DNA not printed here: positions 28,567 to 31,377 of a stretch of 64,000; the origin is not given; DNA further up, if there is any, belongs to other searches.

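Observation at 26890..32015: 836-aa YfhO-like polytopic membrane protein inserted between lptA and lptB with overlapping stop/start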

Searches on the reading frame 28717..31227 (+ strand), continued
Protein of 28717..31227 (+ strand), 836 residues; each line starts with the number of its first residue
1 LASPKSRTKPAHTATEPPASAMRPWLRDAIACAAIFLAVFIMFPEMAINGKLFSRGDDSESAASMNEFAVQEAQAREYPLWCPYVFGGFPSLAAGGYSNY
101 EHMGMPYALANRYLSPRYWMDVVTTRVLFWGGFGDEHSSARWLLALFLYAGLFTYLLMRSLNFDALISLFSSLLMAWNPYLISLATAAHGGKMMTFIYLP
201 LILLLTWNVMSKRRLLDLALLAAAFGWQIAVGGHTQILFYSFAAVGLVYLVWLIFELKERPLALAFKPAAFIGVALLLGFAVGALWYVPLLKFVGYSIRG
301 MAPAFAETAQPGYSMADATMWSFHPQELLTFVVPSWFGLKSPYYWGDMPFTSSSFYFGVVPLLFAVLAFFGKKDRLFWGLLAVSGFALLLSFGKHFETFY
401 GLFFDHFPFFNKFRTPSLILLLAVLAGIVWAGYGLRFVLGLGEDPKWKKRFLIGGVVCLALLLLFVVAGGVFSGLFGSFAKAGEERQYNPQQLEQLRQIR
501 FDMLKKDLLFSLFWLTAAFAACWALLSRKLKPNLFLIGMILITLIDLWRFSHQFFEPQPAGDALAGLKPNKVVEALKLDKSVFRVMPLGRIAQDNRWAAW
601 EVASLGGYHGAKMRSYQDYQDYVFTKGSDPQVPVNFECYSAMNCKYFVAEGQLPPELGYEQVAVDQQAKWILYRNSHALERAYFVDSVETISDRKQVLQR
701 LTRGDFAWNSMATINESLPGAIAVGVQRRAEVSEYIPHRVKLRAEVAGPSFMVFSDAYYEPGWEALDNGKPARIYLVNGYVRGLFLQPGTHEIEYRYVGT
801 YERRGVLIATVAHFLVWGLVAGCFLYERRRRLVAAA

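Call 15: find_related_loci(query=A1, collection=genome_contigs, flank=6000)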
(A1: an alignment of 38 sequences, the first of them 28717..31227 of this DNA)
Query A1 (836 aa) in genome_contigs; peptide patterns used: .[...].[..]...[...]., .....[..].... (x = any residue, [..] = any of these).
600 stretches matched a pattern (row limit reached: there are more); 592 encode a relative of the query (tblastn E <= 1e-3); the best 80 are kept; 80 distinct loci.
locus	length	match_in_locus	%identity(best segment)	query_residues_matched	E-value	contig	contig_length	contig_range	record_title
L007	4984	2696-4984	67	1-760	0e+0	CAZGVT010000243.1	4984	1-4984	MAG TPA_asm: uncultured Alphaproteobacteria bacterium isolate binchicken_co16_333 genome assembly, contig: NODE_27909_le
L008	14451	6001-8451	61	21-836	0e+0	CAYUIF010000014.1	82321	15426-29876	MAG TPA_asm: uncultured Alphaproteobacteria bacterium isolate SRP278314_co1_92 genome assembly, contig: NODE_361_length_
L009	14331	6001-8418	64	22-826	0e+0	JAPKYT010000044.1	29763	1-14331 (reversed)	MAG: bacterium isolate LacPavin_0920_SED4_MAG_61_11 LacPavin_0920_SED4_scaffold_1917235, whole genome shotgun sequence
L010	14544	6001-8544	50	3-831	0e+0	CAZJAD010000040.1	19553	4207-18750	MAG TPA_asm: uncultured Alphaproteobacteria bacterium isolate binchicken_co89_462 genome assembly, contig: NODE_4920_len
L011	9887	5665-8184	51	17-834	0e+0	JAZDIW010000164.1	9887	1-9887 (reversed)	MAG: bacterium isolate MEGAHIT-group-0.427 k141_417520, whole genome shotgun sequence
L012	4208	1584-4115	50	5-821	0e+0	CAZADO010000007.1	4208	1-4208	MAG TPA_asm: uncultured Alphaproteobacteria bacterium isolate SRP185410_co1_298 genome assembly, contig: k141_1875268, w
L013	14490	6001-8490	48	2-834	0e+0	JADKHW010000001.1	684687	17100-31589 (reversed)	MAG: bacterium isolate Skiv_18-Q3-R9-52_BATAC.286 tig00002208-10-6865150, whole genome shotgun sequence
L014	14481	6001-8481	48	5-830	0e+0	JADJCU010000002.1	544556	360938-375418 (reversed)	MAG: bacterium isolate Aved_18-Q3-R54-62_BATAC.765 tig00005810-10-5447440, whole genome shotgun sequence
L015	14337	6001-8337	33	19-795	9e-128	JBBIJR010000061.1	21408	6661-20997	MAG: Bacteroidota bacterium isolate QNS170220_bin_167 NODE_890_length_21408_cov_4.316255, whole genome shotgun sequence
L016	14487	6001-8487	32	5-831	2e-126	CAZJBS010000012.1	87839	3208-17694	MAG TPA_asm: uncultured Bacteroidota bacterium isolate binchicken_co16_299 genome assembly, contig: NODE_450_length_8783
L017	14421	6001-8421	33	25-830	7e-124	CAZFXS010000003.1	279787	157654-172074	MAG TPA_asm: uncultured Chlorobiaceae bacterium isolate SRP237561_co1_246 genome assembly, contig: NODE_30_length_279787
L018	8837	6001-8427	33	5-823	8e-122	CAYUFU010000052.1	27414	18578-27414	MAG TPA_asm: uncultured Chitinophagales bacterium isolate binchicken_co274_268 genome assembly, contig: NODE_4462_length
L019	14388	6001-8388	31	27-824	9e-122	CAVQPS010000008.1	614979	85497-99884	MAG: uncultured Ignavibacteriales bacterium isolate MFD01476.bin.1.135 genome assembly, contig: contig_37303, whole geno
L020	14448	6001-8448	29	6-836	6e-121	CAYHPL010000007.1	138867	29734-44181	MAG TPA_asm: uncultured Chitinophagales bacterium isolate ERP119705_co15_15 genome assembly, contig: NODE_42_length_1388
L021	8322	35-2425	32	1-802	6e-121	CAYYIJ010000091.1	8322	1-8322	MAG TPA_asm: uncultured Chlorobiaceae bacterium isolate SRP257756_co1_228 genome assembly, contig: NODE_7907_length_8322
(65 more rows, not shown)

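Call 24: predict_structure(alignment_id=A1)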
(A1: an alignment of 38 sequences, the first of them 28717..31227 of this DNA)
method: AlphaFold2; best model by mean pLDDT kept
length: 836 residues; sequences in the alignment: 38
mean_pLDDT: 85.9   pTM: 0.85
mean pLDDT of the five models: 85.9, 85.6, 84.1, 83.8, 83.8
residues with pLDDT >= 90: 395; 70-90: 371; 50-70: 50; < 50: 20
segments of 3 or more residues with pLDDT < 50: 1-19
pLDDT, mean of each block of 10 residues (from residue 1): 30 42 85 94 83 70 79 79 85 60 80 86 86 61 90 96 94 92 80 90 96 93 93 84 94 88 83 95 85 81 74 79 85 80 74 79 96 92 95 90 84 79 94 96 93 96 86 77 81 87 89 96 95 95 89 72 71 93 91 87 84 85 82 88 95 88 91 95 94 92 89 94 86 89 94 91 92 94 95 92 90 94 93 83
secondary structure, 60 per line:
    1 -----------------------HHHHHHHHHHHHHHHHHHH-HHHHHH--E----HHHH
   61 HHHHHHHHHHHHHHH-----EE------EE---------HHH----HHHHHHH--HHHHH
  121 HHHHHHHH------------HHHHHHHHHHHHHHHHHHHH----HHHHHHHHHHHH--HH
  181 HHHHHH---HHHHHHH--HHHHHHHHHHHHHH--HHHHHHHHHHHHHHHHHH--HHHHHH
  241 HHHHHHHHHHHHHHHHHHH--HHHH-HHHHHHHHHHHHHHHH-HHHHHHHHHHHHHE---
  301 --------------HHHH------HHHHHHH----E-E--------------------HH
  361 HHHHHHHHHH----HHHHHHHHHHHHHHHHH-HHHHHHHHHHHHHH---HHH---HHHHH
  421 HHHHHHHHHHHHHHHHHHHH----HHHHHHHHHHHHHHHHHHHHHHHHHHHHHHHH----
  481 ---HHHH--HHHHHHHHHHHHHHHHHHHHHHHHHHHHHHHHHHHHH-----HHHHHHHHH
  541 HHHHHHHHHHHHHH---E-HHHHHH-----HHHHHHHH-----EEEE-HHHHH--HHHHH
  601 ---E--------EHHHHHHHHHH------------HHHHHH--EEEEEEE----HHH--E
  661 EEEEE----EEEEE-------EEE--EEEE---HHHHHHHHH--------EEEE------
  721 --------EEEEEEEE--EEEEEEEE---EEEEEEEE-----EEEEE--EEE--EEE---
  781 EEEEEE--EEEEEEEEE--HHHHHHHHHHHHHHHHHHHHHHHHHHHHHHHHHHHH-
elements in order (helices of 4 or more, strands of 3 or more residues): H24-42 H44-49 H57-75 H107-113 H116-128 H141-160 H165-176 H179-186 H190-196 H199-212 H215-232 H235-259 H262-265 H267-282 H284-296 H315-318 H325-331 H359-370 H375-391 H393-406 H416-440 H445-476 H484-487 H490-526 H532-554 H560-565 H571-578 E584-587 H589-593 H596-600 H614-623 H636-641 E644-650 E660-665 E670-674 E682-684 E687-690 H694-702 E711-714 E729-736 E739-746 E750-757 E763-767 E770-772 E775-777 E781-786 E789-797 H800-835

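Call 28: search_protein_families(library=pfam, alignment_id=A2, max_evalue=0.00001)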
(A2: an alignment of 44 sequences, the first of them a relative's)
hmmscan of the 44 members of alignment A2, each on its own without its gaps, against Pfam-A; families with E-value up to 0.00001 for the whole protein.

A. member 1, L017:4740-5906:+ (388 aa): 3 families
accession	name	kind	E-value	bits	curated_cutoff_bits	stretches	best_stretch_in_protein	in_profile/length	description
PF13692.12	Glyco_trans_1_4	-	6.7e-11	43.1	27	1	215-350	2-141/142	Glycosyl transferases group 1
PF00534.26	Glycos_transf_1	-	2.8e-10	40.5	26.4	1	207-367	8-171/172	Glycosyl transferases group 1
PF13524.12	Glyco_trans_1_2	-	1.4e-07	32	25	1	231-379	5-144/144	Glycosyl transferase-like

B. families by the number of members that match (of 44 scanned): 34 families (the first 25 are shown)
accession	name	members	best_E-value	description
PF01943.22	Polysacc_synt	15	3.5e-23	Polysaccharide biosynthesis protein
PF13440.11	Polysacc_synt_3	15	5.2e-21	Polysaccharide biosynthesis protein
PF13692.12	Glyco_trans_1_4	11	3.8e-29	Glycosyl transferases group 1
PF01554.23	MatE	11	1.5e-18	MatE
PF00534.26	Glycos_transf_1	10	1.2e-23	Glycosyl transferases group 1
PF13524.12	Glyco_trans_1_2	8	4.6e-10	Glycosyl transferase-like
PF13439.12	Glyco_transf_4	5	9.5e-11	Glycosyltransferase Family 4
PF13489.12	Methyltransf_23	4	3.9e-20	Methyltransferase domain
PF13847.12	Methyltransf_31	4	4e-14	Methyltransferase domain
PF13649.12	Methyltransf_25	4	4.7e-12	Methyltransferase domain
PF00535.33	Glycos_transf_2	3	2.1e-35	Glycosyl transferase family 2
PF08241.18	Methyltransf_11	3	6.9e-18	Methyltransferase domain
PF13641.12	Glyco_tranf_2_3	3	3.9e-17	Glycosyltransferase like family 2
PF08242.18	Methyltransf_12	3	7.8e-12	Methyltransferase domain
PF07021.18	MetW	3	1.9e-06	Methionine biosynthesis protein MetW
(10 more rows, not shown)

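Call 29: search_protein_families(library=pfam, alignment_id=A3, max_evalue=0.00001)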
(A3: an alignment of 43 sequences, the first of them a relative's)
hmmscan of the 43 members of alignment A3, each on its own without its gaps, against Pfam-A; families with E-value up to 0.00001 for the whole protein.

A. member 1, L015:8474-10960:+ (828 aa): 1 family
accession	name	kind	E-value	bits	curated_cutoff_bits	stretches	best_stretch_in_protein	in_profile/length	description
PF01804.23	Penicil_amidase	-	1.2e-229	765.3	21.3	1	50-813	1-673/675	Penicillin amidase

B. families by the number of members that match (of 43 scanned): 40 families (the first 25 are shown)
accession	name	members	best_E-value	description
PF02518.31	HATPase_c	15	1.1e-21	Histidine kinase-, DNA gyrase B-, and HSP90-like ATPase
PF00590.25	TP_methylase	9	4.3e-31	Tetrapyrrole (Corrin/Porphyrin) Methylases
PF00512.31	HisKA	7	6.2e-08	His Kinase A (phospho-acceptor) domain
PF14501.12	HATPase_c_5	4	4.7e-08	GHKL domain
PF01943.22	Polysacc_synt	3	8.2e-15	Polysaccharide biosynthesis protein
PF01554.23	MatE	3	1.5e-12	MatE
PF03023.19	MurJ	3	6.3e-10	Lipid II flippase MurJ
PF13440.11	Polysacc_synt_3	3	5.1e-09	Polysaccharide biosynthesis protein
PF01804.23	Penicil_amidase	2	1.2e-229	Penicillin amidase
PF02786.22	CPSase_L_D2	1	1.4e-75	Carbamoyl-phosphate synthase L chain, ATP binding domain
PF02481.21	DNA_processg_A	1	1.7e-75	DNA recombination-mediator protein A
PF00733.27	Asn_synthase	1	1.6e-70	Asparagine synthase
PF01628.27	HrcA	1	7.4e-60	HrcA protein C terminal domain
PF00289.28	Biotin_carb_N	1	1.5e-43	Biotin carboxylase, N-terminal domain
PF13537.11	GATase_7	1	2.4e-43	Glutamine amidotransferase domain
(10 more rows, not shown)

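Call 30: fold_search(model_id=the predicted structure, library=pdb)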
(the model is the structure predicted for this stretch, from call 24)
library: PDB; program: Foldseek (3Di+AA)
matches with E <= 10: 309; with E <= 0.001: 14
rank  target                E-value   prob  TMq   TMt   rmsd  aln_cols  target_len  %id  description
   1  6w98_A                9.8e-08  1.00  0.37  0.25  21.4       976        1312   12  Single-Particle Cryo-EM Structure of Arabinofuranosyltransferase AftD from Mycobacteria (released 2020-05-13)
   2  6wbx                  2.4e-07  1.00  0.39  0.27  21.1       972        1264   13  Single-Particle Cryo-EM Structure of Arabinofuranosyltransferase AftD from Mycobacteria, Mutant R1389S Class 1 (released 2020-05-13)
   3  6wby                  3.6e-07  1.00  0.41  0.29  21.0       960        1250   12  Single-Particle Cryo-EM Structure of Arabinofuranosyltransferase AftD from Mycobacteria, Mutant R1389S Class 2 (released 2020-05-13)
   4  5ezm                  1.2e-05  1.00  0.32  0.44  11.2       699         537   13  Crystal Structure of ArnT from Cupriavidus metallidurans in the apo state (released 2016-02-17)
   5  9n9j_I                1.7e-05  1.00  0.37  0.43  15.2       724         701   10  Structure of a GRP94 folding intermediate engaged with a CCDC134- and FKBP11-bound secretory translocon (released 2025-11-19)
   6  8b6l_I                1.9e-05  1.00  0.37  0.44  15.0       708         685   10  Subtomogram average of the human Sec61-TRAP-OSTA-translocon (released 2022-12-07)
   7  8pn9_A                4.5e-05  1.00  0.38  0.47  14.3       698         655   11  Structure of human oligosaccharyltransferase OST-A complex bound to NGI-1 (released 2024-05-08)
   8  8agc_A                1.0e-04  1.00  0.38  0.44  13.9       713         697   11  Structure of yeast oligosaccharylransferase complex with lipid-linked oligosaccharide and non-acceptor peptide bound (released 2022-12-07)
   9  3wak                  1.1e-04  1.00  0.32  0.31  19.3       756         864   11  Crystal structure of the Archaeoglobus fulgidus oligosaccharyltransferase (O29867_ARCFU) in the apo form (released 2013-10-30)
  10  6gxc_A                1.8e-04  1.00  0.33  0.38  12.9       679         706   11  Bacterial oligosaccharyltransferase PglB in complex with an inhibitory peptide and a reactive lipid-linked oligosaccha (released 2018-11-14)
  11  6s7o_A                3.1e-04  1.00  0.36  0.45  15.2       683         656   10  Cryo-EM structure of human oligosaccharyltransferase complex OST-A (released 2019-12-18)
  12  7e9s_A                4.4e-04  1.00  0.30  0.29  19.1       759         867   11  Archaeal oligosaccharyltransferase AglB from Archaeoglobus fulgidus in complex with an inhibitory peptide and a dolich (released 2021-09-08)
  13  8age_A                7.6e-04  1.00  0.37  0.45  13.7       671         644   10  Structure of yeast oligosaccharylransferase complex with acceptor peptide bound (released 2022-12-07)
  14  8if8_B                7.9e-04  1.00  0.32  0.41  18.3       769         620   10  Arabinosyltransferase AftA (released 2023-05-31)
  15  8if8_C                1.5e-03  1.00  0.35  0.46  16.9       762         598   11  Arabinosyltransferase AftA (released 2023-05-31)
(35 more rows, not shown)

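Call 36: find_encoding_contigs(protein=P0064, flank=8000, max_places=1)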
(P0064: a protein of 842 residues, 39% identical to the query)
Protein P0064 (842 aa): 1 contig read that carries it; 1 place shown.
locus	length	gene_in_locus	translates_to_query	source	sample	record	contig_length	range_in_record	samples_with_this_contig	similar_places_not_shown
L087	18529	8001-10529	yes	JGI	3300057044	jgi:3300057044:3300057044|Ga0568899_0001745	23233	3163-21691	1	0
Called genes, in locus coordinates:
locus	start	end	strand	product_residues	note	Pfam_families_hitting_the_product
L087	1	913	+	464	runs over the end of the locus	PF13176:TPR_7 (faint), PF13428:TPR_14 (faint), PF13429:TPR_15 (faint), PF00515:TPR_1 (weak), PF14559:TPR_19 (weak), PF12895:ANAPC3 (weak), PF13424:TPR_12 (weak), PF07719:TPR_2 (weak), +15 more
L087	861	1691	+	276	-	-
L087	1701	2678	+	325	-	PF00535:Glycos_transf_2, PF10111:Glyco_tranf_2_2 (faint), PF13641:Glyco_tranf_2_3 (weak)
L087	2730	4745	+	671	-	-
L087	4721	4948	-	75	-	-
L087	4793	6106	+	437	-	PF01075:Glyco_transf_9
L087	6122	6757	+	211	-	-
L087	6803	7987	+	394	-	PF13439:Glyco_transf_4, PF13579:Glyco_trans_4_4 (weak), PF00534:Glycos_transf_1, PF13692:Glyco_trans_1_4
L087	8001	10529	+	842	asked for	-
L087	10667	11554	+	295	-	PF13489:Methyltransf_23, PF02353:CMAS, PF13847:Methyltransf_31, PF08241:Methyltransf_11, PF08242:Methyltransf_12, PF13649:Methyltransf_25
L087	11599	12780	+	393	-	PF00512:HisKA (faint), PF02518:HATPase_c, PF14501:HATPase_c_5 (weak)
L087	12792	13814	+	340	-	PF02618:YceG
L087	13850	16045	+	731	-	PF00580:UvrD-helicase, PF01443:Viral_helicase1 (faint), PF13245:AAA_19, PF13604:AAA_30 (faint), PF13538:UvrD_C_2 (faint), PF13361:UvrD_C, PF21196:PcrA_UvrD_tudor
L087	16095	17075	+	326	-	-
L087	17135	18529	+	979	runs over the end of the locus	?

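Call 37: find_encoding_contigs(protein=P0103, flank=8000, max_places=1)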
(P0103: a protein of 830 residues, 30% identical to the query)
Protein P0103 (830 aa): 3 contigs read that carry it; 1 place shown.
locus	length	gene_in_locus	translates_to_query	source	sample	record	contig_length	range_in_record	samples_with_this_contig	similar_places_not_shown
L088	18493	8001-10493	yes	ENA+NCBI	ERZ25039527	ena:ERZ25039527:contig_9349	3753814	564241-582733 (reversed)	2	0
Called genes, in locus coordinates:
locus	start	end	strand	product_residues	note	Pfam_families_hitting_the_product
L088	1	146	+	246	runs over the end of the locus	PF01209:Ubie_methyltran (weak), PF13489:Methyltransf_23, PF03141:Methyltransf_29 (weak), PF08241:Methyltransf_11, PF08242:Methyltransf_12, PF13649:Methyltransf_25, PF13847:Methyltransf_31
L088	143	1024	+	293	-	PF00535:Glycos_transf_2, PF13641:Glyco_tranf_2_3, PF13632:Glyco_trans_2_3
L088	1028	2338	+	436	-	PF01943:Polysacc_synt, PF13440:Polysacc_synt_3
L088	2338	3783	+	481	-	PF01943:Polysacc_synt, PF13440:Polysacc_synt_3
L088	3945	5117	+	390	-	PF13579:Glyco_trans_4_4, PF13439:Glyco_transf_4, PF00534:Glycos_transf_1, PF13692:Glyco_trans_1_4, PF13524:Glyco_trans_1_2 (weak)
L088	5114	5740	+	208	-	PF13489:Methyltransf_23, PF07021:MetW, PF05175:MTS (weak), PF13847:Methyltransf_31, PF08241:Methyltransf_11, PF08242:Methyltransf_12, PF13649:Methyltransf_25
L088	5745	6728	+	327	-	PF00535:Glycos_transf_2, PF13641:Glyco_tranf_2_3, PF13632:Glyco_trans_2_3 (faint)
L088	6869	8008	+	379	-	PF13439:Glyco_transf_4, PF00534:Glycos_transf_1, PF13692:Glyco_trans_1_4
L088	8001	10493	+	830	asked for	PF09586:YfhO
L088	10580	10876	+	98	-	PF00936:BMC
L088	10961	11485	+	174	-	PF00936:BMC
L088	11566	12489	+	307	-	PF07949:YbbR (weak)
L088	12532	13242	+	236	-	PF03740:PdxJ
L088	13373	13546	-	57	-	-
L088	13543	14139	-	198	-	PF02577:BFN_dom, PF02151:UVR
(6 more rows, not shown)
